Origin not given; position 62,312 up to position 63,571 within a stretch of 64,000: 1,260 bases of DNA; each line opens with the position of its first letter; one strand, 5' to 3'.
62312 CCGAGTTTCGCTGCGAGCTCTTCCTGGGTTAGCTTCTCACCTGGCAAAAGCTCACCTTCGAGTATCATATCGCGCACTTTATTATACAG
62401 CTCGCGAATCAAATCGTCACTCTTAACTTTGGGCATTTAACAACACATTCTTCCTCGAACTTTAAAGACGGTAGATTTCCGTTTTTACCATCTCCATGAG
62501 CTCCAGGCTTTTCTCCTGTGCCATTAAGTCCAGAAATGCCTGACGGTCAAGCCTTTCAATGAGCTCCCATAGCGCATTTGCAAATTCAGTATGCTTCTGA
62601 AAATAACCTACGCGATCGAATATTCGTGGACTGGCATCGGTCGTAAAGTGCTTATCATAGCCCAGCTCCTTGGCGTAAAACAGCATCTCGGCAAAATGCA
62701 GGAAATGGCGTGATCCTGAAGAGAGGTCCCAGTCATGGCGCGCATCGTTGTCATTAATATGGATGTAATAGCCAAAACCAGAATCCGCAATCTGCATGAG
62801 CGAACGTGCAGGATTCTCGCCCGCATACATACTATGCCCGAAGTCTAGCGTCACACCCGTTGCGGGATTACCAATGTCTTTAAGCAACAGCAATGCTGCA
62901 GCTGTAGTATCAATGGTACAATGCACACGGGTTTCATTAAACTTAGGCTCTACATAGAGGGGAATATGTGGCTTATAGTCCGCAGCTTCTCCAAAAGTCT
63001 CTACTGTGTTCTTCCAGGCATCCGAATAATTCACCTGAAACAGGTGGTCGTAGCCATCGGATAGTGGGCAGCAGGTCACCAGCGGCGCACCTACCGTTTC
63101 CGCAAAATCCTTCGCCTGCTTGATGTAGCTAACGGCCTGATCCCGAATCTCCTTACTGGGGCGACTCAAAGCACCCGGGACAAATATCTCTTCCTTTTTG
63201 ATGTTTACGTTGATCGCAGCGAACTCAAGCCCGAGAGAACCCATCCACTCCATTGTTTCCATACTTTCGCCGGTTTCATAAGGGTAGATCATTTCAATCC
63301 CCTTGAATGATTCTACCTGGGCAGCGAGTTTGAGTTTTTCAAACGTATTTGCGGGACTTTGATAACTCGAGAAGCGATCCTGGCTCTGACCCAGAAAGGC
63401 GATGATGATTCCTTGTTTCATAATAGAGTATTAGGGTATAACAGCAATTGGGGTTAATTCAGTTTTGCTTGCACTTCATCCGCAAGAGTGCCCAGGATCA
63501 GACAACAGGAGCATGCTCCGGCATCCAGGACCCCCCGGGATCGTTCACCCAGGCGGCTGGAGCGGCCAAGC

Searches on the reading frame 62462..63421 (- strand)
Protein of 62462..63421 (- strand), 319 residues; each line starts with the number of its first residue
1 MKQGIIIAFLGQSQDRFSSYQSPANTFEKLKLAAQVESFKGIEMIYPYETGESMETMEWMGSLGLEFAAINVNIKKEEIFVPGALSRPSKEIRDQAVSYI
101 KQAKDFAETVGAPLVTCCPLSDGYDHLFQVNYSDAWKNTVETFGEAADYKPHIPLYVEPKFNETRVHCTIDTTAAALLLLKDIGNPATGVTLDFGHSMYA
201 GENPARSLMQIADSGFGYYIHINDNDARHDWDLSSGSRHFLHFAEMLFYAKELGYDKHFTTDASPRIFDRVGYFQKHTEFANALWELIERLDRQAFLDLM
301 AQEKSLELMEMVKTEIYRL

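Call 65: search_protein_families(library=pfam, proteins=[window:62462-63421:-], max_evalue=0.00001)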
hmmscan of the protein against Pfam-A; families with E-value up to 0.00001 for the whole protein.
window:62462-63421:- (319 aa): 1 family
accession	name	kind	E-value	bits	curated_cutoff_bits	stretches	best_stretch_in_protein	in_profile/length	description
PF01261.30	AP_endonuc_2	-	1.4e-19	71.2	31.1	1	39-262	9-228/249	Xylose isomerase-like TIM barrel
